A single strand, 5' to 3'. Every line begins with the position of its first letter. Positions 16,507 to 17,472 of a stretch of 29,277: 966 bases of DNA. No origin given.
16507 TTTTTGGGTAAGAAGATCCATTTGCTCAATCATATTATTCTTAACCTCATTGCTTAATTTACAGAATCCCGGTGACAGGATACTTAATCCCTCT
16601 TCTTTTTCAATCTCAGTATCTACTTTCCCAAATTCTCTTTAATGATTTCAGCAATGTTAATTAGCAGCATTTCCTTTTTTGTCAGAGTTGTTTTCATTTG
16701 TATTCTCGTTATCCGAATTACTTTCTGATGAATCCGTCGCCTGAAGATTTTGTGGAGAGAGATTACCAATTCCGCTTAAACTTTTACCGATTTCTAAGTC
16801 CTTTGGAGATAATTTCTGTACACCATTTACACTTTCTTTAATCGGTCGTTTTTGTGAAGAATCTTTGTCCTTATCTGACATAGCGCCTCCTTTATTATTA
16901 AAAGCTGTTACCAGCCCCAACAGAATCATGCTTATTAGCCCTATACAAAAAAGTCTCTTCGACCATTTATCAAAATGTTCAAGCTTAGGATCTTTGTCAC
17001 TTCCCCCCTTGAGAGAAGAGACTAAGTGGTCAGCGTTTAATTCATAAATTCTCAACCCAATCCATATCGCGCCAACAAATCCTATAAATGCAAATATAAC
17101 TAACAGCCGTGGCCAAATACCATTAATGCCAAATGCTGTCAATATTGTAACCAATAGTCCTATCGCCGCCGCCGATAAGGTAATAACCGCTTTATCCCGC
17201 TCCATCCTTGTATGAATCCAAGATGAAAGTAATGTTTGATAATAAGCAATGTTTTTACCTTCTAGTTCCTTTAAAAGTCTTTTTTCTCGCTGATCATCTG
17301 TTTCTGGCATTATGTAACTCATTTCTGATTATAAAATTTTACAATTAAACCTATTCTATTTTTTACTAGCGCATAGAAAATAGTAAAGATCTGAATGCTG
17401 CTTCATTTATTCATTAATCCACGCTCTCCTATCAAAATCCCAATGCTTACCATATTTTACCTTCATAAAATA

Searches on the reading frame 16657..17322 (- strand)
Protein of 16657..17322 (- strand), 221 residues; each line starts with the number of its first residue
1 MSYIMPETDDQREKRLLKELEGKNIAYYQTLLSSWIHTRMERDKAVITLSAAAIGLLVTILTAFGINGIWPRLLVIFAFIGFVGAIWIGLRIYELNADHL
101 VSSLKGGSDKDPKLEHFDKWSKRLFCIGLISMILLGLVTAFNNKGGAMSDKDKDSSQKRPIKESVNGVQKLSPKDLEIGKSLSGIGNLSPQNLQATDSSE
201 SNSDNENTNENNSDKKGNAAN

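Call 3: search_protein_families(library=pfam, proteins=[window:16657-17322:-], max_evalue=0.1)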
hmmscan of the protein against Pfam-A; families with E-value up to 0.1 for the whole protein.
window:16657-17322:- (221 aa): 2 families
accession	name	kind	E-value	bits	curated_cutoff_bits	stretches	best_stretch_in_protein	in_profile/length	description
PF17537.7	DUF5455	-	0.023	15.7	25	0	52-97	5-50/102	Family of unknown function (DUF5455)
PF13567.11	DUF4131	-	0.026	14.7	31.6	1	53-105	10-63/165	Domain of unknown function (DUF4131)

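Call 4: search_protein_families(library=padloc, proteins=[window:16657-17322:-], max_evalue=0.1)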
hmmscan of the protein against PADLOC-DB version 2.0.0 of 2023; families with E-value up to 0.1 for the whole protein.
window:16657-17322:- (221 aa): 0 families

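Call 5: search_protein_families(library=ncbifam, proteins=[window:16657-17322:-], max_evalue=0.1)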
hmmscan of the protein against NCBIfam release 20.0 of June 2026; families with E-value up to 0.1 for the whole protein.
window:16657-17322:- (221 aa): 2 families
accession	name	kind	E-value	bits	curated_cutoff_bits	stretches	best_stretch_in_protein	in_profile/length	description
NF033634.1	SLATT_1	domain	0.0044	17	41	0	42-92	26-76/132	SLATT domain-containing protein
NF006035.0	PRK08177.1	equivalog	0.087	12.3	251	0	31-68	178-215/228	SDR family oxidoreductase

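Call 6: search_protein_families(library=phrogs, proteins=[window:16657-17322:-], max_evalue=0.1)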
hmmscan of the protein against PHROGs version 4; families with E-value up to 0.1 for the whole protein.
window:16657-17322:- (221 aa): 0 families

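Call 14: find_homologous_proteins(query=window:16657-17322:-)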
Query window:16657-17322:- (221 aa): 83 proteins with E <= 0.001 among 703 candidates.
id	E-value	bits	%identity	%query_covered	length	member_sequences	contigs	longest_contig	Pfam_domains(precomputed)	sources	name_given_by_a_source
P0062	1.2e-114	399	84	97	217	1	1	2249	-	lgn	-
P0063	1.2e-113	396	85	97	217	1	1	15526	-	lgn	-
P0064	1.1e-111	390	84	96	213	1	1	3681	-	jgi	-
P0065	4.0e-111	388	83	95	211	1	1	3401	-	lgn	-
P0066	1.9e-109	382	83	95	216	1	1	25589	-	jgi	-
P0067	4.7e-108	378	85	89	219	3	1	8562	-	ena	-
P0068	2.4e-100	352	75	95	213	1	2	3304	-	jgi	-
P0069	2.6e-100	352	88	83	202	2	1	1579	-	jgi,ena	-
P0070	4.2e-97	342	74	96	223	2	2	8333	-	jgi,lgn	-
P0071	7.9e-83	295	66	95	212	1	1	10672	-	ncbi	-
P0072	8.3e-80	285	64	96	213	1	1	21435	-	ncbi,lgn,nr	ncbi:MAG: hypothetical protein Q8N62_01985 [Candidatus Omnitrophota bacterium]|nr:hypothetical prote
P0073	9.1e-71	256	56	96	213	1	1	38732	-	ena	-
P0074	4.2e-59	218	43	96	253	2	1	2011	-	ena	-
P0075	4.7e-59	218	54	95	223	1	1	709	-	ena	-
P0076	2.3e-55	205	48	96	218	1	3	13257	-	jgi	-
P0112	9.9e-49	184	47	96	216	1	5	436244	-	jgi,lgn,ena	jgi:hypothetical protein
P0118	2.7e-48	182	45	84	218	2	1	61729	-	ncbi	-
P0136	4.5e-38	149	51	62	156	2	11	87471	-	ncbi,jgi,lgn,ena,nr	ncbi:MAG: hypothetical protein COB33_003925 [Thiotrichaceae bacterium]|nr:hypothetical protein [Thio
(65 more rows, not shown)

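Call 17: find_encoding_contigs(protein=P0063, flank=8000, max_places=3)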
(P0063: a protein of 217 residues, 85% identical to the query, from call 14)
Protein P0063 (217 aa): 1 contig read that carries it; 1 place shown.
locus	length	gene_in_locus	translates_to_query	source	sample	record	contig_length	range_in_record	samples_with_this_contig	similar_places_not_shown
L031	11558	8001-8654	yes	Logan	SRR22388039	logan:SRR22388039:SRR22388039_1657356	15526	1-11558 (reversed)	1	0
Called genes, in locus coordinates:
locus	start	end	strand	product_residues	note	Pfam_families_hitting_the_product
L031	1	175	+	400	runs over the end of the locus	PF01420:Methylase_S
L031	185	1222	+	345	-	PF13310:Virulence_RhuM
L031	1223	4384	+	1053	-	PF04313:HSDR_N, PF04851:ResIII, PF18766:SWI2_SNF2, PF22679:T1R_D3-like, PF11867:T1RH-like_C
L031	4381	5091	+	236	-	PF01863:YgjP-like, PF10263:SprT-like (weak)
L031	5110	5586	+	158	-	PF08937:ThsB_TIR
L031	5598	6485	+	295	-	PF18184:SLATT_3, PF14015:DUF4231, PF18181:SLATT_1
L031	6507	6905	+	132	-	PF08937:ThsB_TIR, PF13676:TIR_2 (weak)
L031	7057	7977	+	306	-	PF01764:Lipase_3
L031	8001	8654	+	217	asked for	-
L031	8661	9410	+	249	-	PF00211:Guanylate_cyc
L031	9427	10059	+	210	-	PF18967:PycTM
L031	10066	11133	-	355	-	PF13565:HTH_32 (weak), PF13276:HTH_21 (weak), PF13683:rve_3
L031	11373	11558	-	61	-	?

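Call 18: find_encoding_contigs(protein=P0066, flank=8000, max_places=3)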
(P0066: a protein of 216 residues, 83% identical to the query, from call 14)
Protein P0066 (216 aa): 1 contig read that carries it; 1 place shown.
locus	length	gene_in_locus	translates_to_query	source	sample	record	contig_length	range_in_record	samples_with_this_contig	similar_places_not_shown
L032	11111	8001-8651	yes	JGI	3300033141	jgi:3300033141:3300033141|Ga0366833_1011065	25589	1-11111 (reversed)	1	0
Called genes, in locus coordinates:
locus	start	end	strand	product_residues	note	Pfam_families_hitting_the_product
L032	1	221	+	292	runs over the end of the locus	PF08843:AbiEii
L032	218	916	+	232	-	PF20582:UPF0758_N, PF04002:RadC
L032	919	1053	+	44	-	-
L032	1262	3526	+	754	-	PF04851:ResIII, PF00270:DEAD, PF18766:SWI2_SNF2, PF00271:Helicase_C, PF08463:EcoEI_R_C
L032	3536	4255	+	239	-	PF12686:DUF3800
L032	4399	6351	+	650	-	PF12161:HsdM_N, PF02384:N6_Mtase, PF01170:UPF0020 (weak), PF20473:MmeI_Mtase (faint), PF07669:Eco57I (weak), PF01420:Methylase_S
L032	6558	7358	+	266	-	PF12844:HTH_19, PF13560:HTH_31, PF01381:HTH_3, PF13274:SocA_Panacea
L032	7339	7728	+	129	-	-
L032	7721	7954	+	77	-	-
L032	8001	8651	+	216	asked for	-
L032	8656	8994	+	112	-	-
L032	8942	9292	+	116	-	PF00211:Guanylate_cyc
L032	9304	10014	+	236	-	PF22016:DUF6933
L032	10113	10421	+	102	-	-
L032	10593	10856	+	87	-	PF01541:GIY-YIG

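Call 20: find_encoding_contigs(protein=P0072, flank=6000, max_places=2)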
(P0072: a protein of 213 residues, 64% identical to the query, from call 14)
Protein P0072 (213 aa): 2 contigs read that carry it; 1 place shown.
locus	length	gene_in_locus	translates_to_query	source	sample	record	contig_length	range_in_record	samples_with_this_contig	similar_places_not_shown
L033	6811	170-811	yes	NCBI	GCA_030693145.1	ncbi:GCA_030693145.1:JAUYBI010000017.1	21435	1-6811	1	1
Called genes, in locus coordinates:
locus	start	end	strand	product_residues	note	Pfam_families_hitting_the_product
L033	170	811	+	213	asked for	-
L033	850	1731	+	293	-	PF13676:TIR_2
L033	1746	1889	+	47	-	-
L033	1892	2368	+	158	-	-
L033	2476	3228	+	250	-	PF09509:Hypoth_Ymh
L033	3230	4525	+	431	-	PF01420:Methylase_S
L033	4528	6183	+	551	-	PF19614:DUF6119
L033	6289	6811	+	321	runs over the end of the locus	-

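Call 21: find_encoding_contigs(protein=P0073, flank=6000, max_places=2)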
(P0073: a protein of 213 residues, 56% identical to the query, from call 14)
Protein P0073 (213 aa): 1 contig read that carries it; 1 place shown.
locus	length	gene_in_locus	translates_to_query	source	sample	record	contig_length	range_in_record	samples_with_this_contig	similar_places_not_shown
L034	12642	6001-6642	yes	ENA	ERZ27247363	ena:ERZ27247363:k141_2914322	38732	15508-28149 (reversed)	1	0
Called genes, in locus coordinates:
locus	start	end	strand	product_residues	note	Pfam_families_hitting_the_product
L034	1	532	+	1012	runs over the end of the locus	PF00580:UvrD-helicase, PF13245:AAA_19, PF13604:AAA_30 (faint), PF13361:UvrD_C, PF12705:PDDEXK_1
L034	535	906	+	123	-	-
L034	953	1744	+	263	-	-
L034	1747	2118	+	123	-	PF05991:NYN_YacP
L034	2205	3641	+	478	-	PF01637:ATPase_2 (faint), PF13173:AAA_14, PF13635:DUF4143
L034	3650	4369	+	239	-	PF20582:UPF0758_N, PF04002:RadC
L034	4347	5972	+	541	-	PF12161:HsdM_N, PF02384:N6_Mtase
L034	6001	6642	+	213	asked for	-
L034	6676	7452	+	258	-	PF13676:TIR_2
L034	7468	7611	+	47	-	PF09723:Zn_ribbon_8 (faint)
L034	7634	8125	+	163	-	-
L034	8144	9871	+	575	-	PF01420:Methylase_S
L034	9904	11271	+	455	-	-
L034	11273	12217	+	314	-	PF02086:MethyltransfD12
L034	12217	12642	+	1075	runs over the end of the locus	PF04313:HSDR_N, PF00270:DEAD (faint), PF04851:ResIII, PF18766:SWI2_SNF2, PF22679:T1R_D3-like, PF11867:T1RH-like_C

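Call 22: find_encoding_contigs(protein=P0112, flank=6000, max_places=3)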
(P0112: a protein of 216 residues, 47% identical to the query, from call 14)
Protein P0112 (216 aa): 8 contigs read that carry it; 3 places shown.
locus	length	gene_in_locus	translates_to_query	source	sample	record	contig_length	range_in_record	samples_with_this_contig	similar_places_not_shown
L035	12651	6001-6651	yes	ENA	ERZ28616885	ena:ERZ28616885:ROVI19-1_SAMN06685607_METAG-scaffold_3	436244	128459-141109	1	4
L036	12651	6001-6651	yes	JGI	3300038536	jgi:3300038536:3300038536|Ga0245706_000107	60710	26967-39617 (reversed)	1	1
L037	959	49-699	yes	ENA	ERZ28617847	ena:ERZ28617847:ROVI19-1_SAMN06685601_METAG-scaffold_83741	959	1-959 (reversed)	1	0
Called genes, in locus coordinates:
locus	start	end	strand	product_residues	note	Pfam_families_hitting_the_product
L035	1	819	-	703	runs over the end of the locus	PF04632:FUSC, PF06081:ArAE_1 (weak), PF13515:FUSC_2, PF11744:ALMT (weak)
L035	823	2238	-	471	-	PF02321:OEP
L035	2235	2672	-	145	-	PF22381:Staph_reg_Sar_Rot, PF12802:MarR_2, PF01047:MarR, PF13463:HTH_27 (weak), PF13601:HTH_34 (weak)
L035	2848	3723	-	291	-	PF00165:HTH_AraC (faint), PF12833:HTH_18, PF06445:GyrI-like, PF14526:Cass2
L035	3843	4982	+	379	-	PF00155:Aminotran_1_2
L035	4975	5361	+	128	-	PF03061:4HBT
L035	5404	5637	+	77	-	PF09720:Unstab_antitox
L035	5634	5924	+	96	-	PF05016:ParE_toxin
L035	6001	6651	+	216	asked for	-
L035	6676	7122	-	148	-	PF02639:DUF188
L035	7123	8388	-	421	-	PF00390:malic, PF03949:Malic_M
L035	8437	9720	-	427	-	PF00270:DEAD, PF04851:ResIII (weak), PF00271:Helicase_C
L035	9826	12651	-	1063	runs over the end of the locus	PF00989:PAS, PF08448:PAS_4, PF13426:PAS_9, PF00989:PAS, PF08448:PAS_4, PF13426:PAS_9, PF13426:PAS_9, PF00989:PAS, +7 more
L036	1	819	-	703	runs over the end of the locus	PF04632:FUSC, PF06081:ArAE_1 (weak), PF13515:FUSC_2, PF11744:ALMT (weak)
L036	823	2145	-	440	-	PF02321:OEP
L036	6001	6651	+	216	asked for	-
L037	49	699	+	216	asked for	-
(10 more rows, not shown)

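Call 49: predict_structure(alignment_id=A2)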
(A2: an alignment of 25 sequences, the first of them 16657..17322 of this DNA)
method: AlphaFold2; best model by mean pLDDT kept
length: 221 residues; sequences in the alignment: 25
mean_pLDDT: 65.8   pTM: 0.41
mean pLDDT of the five models: 65.8, 62.6, 57.6, 57.5, 55.8
residues with pLDDT >= 90: 2; 70-90: 126; 50-70: 19; < 50: 74
segments of 3 or more residues with pLDDT < 50: 146-172, 174-218
pLDDT, mean of each block of 10 residues (from residue 1): 72 75 75 74 81 88 80 88 86 79 71 74 85 85 56 40 37 44 45 37 35 41 43
secondary structure, 60 per line:
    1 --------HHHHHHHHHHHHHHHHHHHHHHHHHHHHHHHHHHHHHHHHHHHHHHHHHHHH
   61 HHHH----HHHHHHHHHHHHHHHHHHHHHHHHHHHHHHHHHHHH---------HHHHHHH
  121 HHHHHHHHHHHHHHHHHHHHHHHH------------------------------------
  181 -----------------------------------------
elements in order: H9-64 H69-104 H114-144

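Call 56: search_dna_similar(query=window:16657-17322:-, collection=plasmids, mode=protein, max_rows=15, max_evalue=0.001)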
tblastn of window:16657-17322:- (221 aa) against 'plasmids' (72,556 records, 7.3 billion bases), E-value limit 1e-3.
Records with a match: 1; places in all: 1; records where one place covers at least 80% of the query: 0.
Best place of each record, by identity: <60% 1.
By first word of the organism name: Vibrio 1.
By predicted mobility (MOB-suite, as given by PLSDB): non-mobilizable 1.
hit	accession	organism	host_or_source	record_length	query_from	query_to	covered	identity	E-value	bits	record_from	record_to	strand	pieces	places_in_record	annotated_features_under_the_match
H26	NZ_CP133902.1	Vibrio parahaemolyticus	Penaeus vannamei,Diseased shrimp,shrimp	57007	6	139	61%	29.4%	2e-10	67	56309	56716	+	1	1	hypothetical protein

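Call 62: find_encoding_contigs(protein=P0118, flank=5000, max_places=2)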
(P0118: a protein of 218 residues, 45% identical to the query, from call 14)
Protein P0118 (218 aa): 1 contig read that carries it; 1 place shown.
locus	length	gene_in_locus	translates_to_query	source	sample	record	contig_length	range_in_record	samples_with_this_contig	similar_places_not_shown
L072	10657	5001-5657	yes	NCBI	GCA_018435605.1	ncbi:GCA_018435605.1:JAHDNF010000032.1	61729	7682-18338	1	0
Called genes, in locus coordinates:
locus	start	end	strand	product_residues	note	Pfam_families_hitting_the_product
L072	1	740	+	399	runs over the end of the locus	PF01420:Methylase_S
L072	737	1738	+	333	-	-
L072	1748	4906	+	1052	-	PF04313:HSDR_N, PF04851:ResIII, PF18766:SWI2_SNF2, PF22679:T1R_D3-like, PF11867:T1RH-like_C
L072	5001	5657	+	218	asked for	-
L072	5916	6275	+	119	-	PF02629:CoA_binding (weak), PF13380:CoA_binding_2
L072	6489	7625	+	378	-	-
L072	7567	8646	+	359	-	-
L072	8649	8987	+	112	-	-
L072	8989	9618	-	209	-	PF08378:NERD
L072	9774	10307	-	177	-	-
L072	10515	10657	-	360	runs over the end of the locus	PF13683:rve_3 (weak)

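Call 63: find_encoding_contigs(protein=P0136, flank=5000, max_places=4)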
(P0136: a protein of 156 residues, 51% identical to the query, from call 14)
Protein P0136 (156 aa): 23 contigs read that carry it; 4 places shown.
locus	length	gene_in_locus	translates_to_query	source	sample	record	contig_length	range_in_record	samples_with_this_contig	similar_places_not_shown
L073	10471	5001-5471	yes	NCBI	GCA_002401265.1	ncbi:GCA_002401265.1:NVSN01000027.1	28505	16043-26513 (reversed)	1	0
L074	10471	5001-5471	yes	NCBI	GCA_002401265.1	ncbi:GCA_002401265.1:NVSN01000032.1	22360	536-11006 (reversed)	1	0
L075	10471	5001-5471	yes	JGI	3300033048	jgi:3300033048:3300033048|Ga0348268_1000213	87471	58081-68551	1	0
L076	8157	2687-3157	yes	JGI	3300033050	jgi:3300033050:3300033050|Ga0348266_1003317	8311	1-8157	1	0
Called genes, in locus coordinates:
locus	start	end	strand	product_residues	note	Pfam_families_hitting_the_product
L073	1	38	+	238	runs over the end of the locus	PF00117:GATase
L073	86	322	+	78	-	PF09905:VF530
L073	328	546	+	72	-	-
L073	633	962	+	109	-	-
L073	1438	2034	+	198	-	PF00959:Phage_lysozyme (faint)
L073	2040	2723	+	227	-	-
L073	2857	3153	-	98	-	PF05016:ParE_toxin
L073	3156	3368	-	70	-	PF09720:Unstab_antitox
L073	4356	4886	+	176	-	-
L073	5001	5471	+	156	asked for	-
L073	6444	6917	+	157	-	-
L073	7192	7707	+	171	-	-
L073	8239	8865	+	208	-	PF02353:CMAS (weak), PF01209:Ubie_methyltran, PF13489:Methyltransf_23, PF06325:PrmA (weak), PF13847:Methyltransf_31, PF08241:Methyltransf_11, PF08242:Methyltransf_12, PF13649:Methyltransf_25, +1 more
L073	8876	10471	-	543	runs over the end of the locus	-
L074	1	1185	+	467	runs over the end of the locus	-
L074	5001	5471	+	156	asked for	-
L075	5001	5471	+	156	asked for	-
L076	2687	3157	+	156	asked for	-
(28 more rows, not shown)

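Call 64: find_encoding_contigs(protein=P0071, flank=5000, max_places=2)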
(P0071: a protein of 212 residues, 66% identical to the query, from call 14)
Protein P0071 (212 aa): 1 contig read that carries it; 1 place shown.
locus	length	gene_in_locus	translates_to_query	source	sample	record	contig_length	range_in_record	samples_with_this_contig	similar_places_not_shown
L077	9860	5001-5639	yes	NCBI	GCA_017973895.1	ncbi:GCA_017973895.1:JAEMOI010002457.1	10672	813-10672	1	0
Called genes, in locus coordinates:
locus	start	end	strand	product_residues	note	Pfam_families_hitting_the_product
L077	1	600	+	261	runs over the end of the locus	-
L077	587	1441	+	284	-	PF08843:AbiEii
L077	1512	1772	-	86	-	-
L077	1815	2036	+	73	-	-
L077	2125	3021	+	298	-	PF01555:N6_N4_Mtase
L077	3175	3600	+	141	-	-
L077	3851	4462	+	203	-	-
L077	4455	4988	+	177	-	-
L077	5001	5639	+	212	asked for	-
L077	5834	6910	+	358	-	-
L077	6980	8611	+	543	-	PF02463:SMC_N (weak), PF11398:DUF2813, PF13175:AAA_15, PF13304:AAA_21, PF20469:OLD-like_TOPRIM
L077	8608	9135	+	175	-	PF13366:PDDEXK_3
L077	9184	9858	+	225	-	?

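Call 69: search_protein_families(library=pfam, alignment_id=A2, max_evalue=0.1)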
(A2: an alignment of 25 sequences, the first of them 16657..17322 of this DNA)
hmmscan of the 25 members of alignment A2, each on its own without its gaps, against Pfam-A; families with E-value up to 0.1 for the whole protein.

A. member 1, window:16657-17322:- (221 aa): 2 families
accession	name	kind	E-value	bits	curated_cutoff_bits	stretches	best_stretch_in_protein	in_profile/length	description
PF17537.7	DUF5455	-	0.023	15.7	25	0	52-97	5-50/102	Family of unknown function (DUF5455)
PF13567.11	DUF4131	-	0.026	14.7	31.6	1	53-105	10-63/165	Domain of unknown function (DUF4131)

B. families by the number of members that match (of 25 scanned): 36 families (the first 25 are shown)
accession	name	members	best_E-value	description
PF13567.11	DUF4131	11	0.0015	Domain of unknown function (DUF4131)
PF07690.21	MFS_1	3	0.00029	Major Facilitator Superfamily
PF09716.15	ETRAMP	3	0.0018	Malarial early transcribed membrane protein (ETRAMP)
PF17319.7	DUF5362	3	0.0037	Family of unknown function (DUF5362)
PF17537.7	DUF5455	3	0.017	Family of unknown function (DUF5455)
PF20617.3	DUF6803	2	0.0049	Family of unknown function (DUF6803)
PF11239.13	DUF3040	2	0.009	Protein of unknown function (DUF3040)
PF07019.17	EMC6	2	0.01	EMC6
PF24363.1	DUF7519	2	0.015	Family of unknown function (DUF7519)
PF15816.10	TMEM82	1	0.0013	Transmembrane protein 82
PF14340.12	DUF4395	1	0.0017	Domain of unknown function (DUF4395)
PF02674.22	Colicin_V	1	0.002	Colicin V production protein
PF00860.26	Xan_ur_permease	1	0.002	Permease family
PF07172.16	GRP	1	0.0035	Glycine rich protein family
PF07331.16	TctB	1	0.012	Tripartite tricarboxylate transporter TctB family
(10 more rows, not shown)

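Call 76: fold_search(model_id=the predicted structure, library=pdb)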
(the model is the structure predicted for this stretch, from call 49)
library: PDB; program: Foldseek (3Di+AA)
matches with E <= 10: 180; with E <= 0.001: 0
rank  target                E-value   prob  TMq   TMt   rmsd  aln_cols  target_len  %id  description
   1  5dwk_C                4.8e-01  0.63  0.29  0.51   7.9       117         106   13  Diacylglycerol Kinase solved by multi crystal multi orientation native SAD (released 2016-03-23)
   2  1x90_A                4.8e-01  0.44  0.27  0.38  16.9       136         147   15  Crystal structure of mutant form B of a pectin methylesterase inhibitor from Arabidopsis (released 2004-12-28)
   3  3ze3_B                7.3e-01  0.54  0.28  0.52   4.8        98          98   12  Crystal structure of the integral membrane diacylglycerol kinase - delta7 (released 2013-05-22)
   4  4uxz_B                9.3e-01  0.51  0.28  0.53   4.6        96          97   14  Structure of delta7-DgkA-syn in 7.9 MAG to 2.18 angstrom resolution (released 2015-09-30)
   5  3ze3_D                9.3e-01  0.47  0.30  0.52   7.9       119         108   13  Crystal structure of the integral membrane diacylglycerol kinase - delta7 (released 2013-05-22)
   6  9rgz_A                9.9e-01  0.69  0.32  0.62   4.2       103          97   14  X-ray crystal structure of a de novo designed single-chain antiparallel 3-helix coiled-coil bundle, sc-apCC3-CW-2NTT (released 2025-09-03)
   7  3plt_A                1.1e+00  0.12  0.17  0.17  20.6       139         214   12  Crystal structure of Lsp1 from Saccharomyces cerevisiae (released 2011-06-22)
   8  3ze5_B                1.2e+00  0.57  0.34  0.57  11.7       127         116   12  Crystal structure of the integral membrane diacylglycerol kinase - delta4 (released 2013-05-22)
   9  8qb9_A                1.3e+00  0.06  0.13  0.12  23.3       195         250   15  Helical reconstruction of yeast eisosome protein Pil1 bound to membrane composed of lipid mixture -PIP2/+sterol (DOPC, (released 2024-07-24)
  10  5dwk_A                1.3e+00  0.35  0.27  0.51   4.8        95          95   12  Diacylglycerol Kinase solved by multi crystal multi orientation native SAD (released 2016-03-23)
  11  8b9z_Y                1.3e+00  0.11  0.20  0.24  20.4       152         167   16  Drosophila melanogaster complex I in the Active state (Dm1) (released 2023-01-18)
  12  4bpd_C                1.4e+00  0.33  0.27  0.51   4.9        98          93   12  Structure determination of an integral membrane kinase (released 2014-05-07)
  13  4bpd_B                1.6e+00  0.38  0.30  0.55   4.6       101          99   16  Structure determination of an integral membrane kinase (released 2014-05-07)
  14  3ze5_A                1.7e+00  0.54  0.35  0.61  11.1       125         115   14  Crystal structure of the integral membrane diacylglycerol kinase - delta4 (released 2013-05-22)
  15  4brr_B                1.7e+00  0.35  0.28  0.53   4.8        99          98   12  Crystal structure of the integral membrane diacylglycerol kinase - delta 7.79 (released 2014-06-18)
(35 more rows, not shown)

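Call 78: find_related_loci(query=A2, collection=viral_contigs, flank=6000)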
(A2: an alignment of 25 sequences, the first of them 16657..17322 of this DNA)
Query A2 (221 aa) in viral_contigs; peptide patterns used: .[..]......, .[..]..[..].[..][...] (x = any residue, [..] = any of these).
33 stretches matched a pattern; 1 encode a relative of the query (tblastn E <= 1e-3); 1 distinct loci.
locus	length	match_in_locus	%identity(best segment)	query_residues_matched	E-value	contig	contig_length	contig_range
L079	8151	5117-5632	35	5-191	2e-25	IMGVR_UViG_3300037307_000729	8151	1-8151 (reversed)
